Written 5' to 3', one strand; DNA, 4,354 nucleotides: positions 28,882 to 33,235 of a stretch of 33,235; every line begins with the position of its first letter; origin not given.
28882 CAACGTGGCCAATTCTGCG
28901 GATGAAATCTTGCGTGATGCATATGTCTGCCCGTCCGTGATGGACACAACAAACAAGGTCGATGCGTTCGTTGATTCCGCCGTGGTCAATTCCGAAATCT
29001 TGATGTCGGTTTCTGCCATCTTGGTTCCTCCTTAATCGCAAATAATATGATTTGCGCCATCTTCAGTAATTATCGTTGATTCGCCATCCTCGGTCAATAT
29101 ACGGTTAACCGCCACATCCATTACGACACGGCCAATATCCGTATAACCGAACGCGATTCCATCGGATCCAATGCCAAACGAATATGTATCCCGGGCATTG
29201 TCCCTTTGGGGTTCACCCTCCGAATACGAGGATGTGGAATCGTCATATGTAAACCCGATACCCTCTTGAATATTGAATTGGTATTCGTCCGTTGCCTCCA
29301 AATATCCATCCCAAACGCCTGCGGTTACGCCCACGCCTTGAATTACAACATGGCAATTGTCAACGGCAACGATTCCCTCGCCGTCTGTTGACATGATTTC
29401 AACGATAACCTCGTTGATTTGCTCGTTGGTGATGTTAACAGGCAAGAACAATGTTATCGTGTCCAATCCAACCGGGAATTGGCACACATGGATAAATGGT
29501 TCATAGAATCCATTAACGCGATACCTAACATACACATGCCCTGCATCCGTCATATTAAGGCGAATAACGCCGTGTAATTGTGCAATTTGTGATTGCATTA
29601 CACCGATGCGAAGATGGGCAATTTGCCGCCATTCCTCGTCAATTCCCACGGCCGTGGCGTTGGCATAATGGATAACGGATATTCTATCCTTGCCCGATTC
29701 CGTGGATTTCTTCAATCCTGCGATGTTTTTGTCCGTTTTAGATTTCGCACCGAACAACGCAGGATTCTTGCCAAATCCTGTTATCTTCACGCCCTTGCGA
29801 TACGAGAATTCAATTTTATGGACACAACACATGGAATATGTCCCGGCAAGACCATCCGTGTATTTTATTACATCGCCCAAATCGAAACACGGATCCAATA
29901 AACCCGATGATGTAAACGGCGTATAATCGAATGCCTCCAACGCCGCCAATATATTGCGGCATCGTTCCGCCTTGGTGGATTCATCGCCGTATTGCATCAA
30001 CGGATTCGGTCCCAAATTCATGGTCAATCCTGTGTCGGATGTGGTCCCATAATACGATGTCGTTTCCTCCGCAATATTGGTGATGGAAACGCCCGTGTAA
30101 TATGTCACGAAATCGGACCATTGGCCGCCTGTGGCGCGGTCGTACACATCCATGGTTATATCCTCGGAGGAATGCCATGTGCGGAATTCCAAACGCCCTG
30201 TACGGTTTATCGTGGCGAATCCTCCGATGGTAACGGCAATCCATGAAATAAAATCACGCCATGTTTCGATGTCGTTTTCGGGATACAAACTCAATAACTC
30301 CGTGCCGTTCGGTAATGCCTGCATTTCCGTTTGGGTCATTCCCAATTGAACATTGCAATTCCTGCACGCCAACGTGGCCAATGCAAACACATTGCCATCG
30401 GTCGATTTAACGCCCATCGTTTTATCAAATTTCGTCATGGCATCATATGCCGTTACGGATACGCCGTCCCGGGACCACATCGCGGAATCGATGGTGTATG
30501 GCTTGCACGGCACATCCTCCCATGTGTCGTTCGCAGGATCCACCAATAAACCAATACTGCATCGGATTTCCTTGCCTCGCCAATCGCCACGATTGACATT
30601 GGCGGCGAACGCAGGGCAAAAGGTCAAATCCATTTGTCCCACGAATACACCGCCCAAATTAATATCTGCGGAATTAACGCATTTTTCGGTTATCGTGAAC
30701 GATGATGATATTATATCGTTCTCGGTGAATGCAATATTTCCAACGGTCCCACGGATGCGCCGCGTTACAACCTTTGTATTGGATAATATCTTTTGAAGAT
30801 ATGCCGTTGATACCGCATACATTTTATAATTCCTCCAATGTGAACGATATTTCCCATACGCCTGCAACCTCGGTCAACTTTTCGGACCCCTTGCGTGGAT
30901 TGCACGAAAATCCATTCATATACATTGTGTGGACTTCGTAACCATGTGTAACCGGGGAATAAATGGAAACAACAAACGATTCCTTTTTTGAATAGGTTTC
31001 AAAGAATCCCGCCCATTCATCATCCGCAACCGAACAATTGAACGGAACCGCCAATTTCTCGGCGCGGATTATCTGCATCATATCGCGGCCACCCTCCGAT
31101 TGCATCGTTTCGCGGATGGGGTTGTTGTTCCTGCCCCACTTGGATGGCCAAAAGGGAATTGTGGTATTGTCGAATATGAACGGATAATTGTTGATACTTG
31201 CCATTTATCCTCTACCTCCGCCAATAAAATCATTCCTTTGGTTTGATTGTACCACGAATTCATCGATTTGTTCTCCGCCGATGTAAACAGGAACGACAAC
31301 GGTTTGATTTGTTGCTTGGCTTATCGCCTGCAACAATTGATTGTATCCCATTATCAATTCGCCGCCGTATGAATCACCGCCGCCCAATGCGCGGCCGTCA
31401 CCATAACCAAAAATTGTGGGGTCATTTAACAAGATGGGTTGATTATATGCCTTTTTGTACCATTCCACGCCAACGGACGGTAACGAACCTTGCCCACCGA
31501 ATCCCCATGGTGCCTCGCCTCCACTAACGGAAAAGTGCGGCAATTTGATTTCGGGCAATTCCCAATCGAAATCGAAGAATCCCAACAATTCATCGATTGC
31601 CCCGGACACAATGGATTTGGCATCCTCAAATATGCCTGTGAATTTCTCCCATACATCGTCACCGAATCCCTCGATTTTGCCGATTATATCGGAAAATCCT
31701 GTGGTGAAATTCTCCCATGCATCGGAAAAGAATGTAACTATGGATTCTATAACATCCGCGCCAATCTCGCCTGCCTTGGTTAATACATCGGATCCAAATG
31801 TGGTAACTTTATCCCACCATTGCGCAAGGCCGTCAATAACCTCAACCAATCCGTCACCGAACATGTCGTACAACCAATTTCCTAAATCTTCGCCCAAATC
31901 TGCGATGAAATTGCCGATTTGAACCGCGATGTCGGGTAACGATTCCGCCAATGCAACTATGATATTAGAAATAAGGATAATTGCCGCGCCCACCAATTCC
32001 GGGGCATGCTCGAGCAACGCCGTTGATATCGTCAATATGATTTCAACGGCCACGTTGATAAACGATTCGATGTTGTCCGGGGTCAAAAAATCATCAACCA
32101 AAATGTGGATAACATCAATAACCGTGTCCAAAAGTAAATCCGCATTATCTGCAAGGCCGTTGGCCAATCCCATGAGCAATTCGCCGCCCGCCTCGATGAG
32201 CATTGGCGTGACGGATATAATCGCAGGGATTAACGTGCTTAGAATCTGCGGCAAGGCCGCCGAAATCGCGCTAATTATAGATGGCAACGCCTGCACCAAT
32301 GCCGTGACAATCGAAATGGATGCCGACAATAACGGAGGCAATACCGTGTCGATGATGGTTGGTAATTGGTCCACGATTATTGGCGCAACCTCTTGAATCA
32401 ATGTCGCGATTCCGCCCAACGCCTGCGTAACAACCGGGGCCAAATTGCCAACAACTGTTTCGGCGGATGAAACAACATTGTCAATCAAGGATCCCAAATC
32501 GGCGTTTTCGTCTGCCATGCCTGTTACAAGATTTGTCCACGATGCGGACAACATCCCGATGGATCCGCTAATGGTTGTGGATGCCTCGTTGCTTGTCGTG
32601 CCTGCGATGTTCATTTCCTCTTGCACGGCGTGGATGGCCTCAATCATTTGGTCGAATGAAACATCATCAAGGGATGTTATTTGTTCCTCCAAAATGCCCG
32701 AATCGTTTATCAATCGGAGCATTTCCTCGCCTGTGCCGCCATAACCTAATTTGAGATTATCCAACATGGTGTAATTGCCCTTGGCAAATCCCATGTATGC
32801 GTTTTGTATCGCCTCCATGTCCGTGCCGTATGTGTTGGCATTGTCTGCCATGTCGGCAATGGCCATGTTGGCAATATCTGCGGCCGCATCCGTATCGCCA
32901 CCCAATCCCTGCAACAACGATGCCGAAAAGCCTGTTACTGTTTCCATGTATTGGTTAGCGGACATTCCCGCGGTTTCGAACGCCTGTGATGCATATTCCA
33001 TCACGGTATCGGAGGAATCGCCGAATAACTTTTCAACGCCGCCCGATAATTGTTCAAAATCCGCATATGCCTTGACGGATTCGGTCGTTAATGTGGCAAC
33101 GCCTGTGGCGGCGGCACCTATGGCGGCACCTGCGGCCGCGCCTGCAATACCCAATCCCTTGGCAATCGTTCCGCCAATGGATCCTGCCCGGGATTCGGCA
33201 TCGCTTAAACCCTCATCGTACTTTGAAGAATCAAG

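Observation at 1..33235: GATC exists almost only as GGATCC, and GGATCC is about 8-10 fold over-represented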

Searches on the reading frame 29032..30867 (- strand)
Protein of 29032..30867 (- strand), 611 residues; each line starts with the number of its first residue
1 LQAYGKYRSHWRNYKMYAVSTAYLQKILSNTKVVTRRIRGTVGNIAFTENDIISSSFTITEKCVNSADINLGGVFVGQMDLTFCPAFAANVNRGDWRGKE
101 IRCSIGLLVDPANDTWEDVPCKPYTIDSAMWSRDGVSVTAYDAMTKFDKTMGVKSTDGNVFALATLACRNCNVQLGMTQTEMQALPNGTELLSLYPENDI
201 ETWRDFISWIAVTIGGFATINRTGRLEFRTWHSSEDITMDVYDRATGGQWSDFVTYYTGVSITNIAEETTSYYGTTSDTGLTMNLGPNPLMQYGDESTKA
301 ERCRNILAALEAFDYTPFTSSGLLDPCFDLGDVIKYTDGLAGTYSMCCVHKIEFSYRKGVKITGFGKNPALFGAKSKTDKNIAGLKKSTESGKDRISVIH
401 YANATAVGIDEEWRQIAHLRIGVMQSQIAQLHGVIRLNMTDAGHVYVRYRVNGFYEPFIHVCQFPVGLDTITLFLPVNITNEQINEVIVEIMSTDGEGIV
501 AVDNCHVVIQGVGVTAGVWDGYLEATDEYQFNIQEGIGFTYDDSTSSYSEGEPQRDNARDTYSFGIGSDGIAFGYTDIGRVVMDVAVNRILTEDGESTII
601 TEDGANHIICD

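Call 8: search_protein_families(library=phrogs, proteins=[window:29032-30867:-])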
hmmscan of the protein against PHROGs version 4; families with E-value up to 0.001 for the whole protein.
window:29032-30867:- (611 aa): 2 families
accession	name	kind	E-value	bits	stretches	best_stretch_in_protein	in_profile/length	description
phrog_23052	-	unknown function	2.7e-99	334.4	1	16-442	1-421/613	-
phrog_6616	-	tail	9.9e-22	77.7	1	16-364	1-339/991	tail protein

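Call 9: search_protein_families(library=pfam, proteins=[window:29032-30867:-])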
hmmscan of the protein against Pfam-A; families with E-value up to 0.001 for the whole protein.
window:29032-30867:- (611 aa): 0 families

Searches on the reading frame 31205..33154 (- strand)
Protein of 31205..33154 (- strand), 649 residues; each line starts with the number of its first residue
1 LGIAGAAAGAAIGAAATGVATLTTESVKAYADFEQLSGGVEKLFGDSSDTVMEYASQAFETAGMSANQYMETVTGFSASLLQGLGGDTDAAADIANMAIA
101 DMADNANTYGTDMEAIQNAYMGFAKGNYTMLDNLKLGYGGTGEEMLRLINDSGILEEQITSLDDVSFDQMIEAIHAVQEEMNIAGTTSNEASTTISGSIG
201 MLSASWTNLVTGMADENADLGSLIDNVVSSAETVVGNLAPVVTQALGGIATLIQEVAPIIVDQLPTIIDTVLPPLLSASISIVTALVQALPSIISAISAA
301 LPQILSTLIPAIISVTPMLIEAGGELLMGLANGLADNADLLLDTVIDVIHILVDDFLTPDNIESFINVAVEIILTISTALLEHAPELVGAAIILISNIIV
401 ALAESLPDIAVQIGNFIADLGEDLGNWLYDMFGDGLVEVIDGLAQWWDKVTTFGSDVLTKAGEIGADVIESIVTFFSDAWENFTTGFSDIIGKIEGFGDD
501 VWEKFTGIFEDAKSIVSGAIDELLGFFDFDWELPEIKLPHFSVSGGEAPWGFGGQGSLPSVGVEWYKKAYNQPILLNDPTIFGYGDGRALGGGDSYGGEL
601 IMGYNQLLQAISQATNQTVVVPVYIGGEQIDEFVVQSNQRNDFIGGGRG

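Call 8: search_protein_families(library=phrogs, proteins=[window:31205-33154:-])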
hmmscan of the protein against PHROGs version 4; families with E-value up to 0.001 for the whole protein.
window:31205-33154:- (649 aa): 16 families
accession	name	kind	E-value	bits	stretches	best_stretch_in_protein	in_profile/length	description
phrog_6900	-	tail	1.6e-65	222.5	1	7-176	71-235/235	tail length tape measure protein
phrog_991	-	tail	2.5e-55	188.8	1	3-568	274-857/1966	tail length tape measure protein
phrog_58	-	tail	3e-52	179.3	1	5-568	310-980/1544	tail length tape measure protein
phrog_3981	-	tail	3.4e-50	172.7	1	8-522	39-452/584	tail length tape measure protein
phrog_5493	-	tail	7.6e-28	98.3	2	9-373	531-870/1102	tail length tape measure protein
phrog_1204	-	tail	1.9e-21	76.7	2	219-521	790-1007/1483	tail protein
phrog_17020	-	unknown function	2.1e-20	74.2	1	356-613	41-296/353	-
phrog_38258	-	unknown function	4.6e-16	59.6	1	439-608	253-420/427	-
phrog_305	-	tail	1.6e-13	51.2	1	35-522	212-634/1001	tail length tape measure protein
phrog_4200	-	tail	2.7e-12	47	2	368-527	194-340/732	tail length tape measure protein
phrog_1272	-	tail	3.4e-12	45.9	1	4-546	643-1099/1606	tail length tape measure protein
phrog_4372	-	tail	6.6e-11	41.4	2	195-350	1084-1234/1681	tail length tape measure protein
phrog_1535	-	tail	1.5e-08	34.3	1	177-527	643-991/1152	tail length tape measure protein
phrog_167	-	tail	5.9e-08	31.9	1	415-578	891-1047/1555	tail length tape measure protein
phrog_24198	-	unknown function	8.2e-08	33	1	270-492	2-214/350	-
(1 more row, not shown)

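Call 9: search_protein_families(library=pfam, proteins=[window:31205-33154:-])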
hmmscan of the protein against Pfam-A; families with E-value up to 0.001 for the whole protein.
window:31205-33154:- (649 aa): 0 families
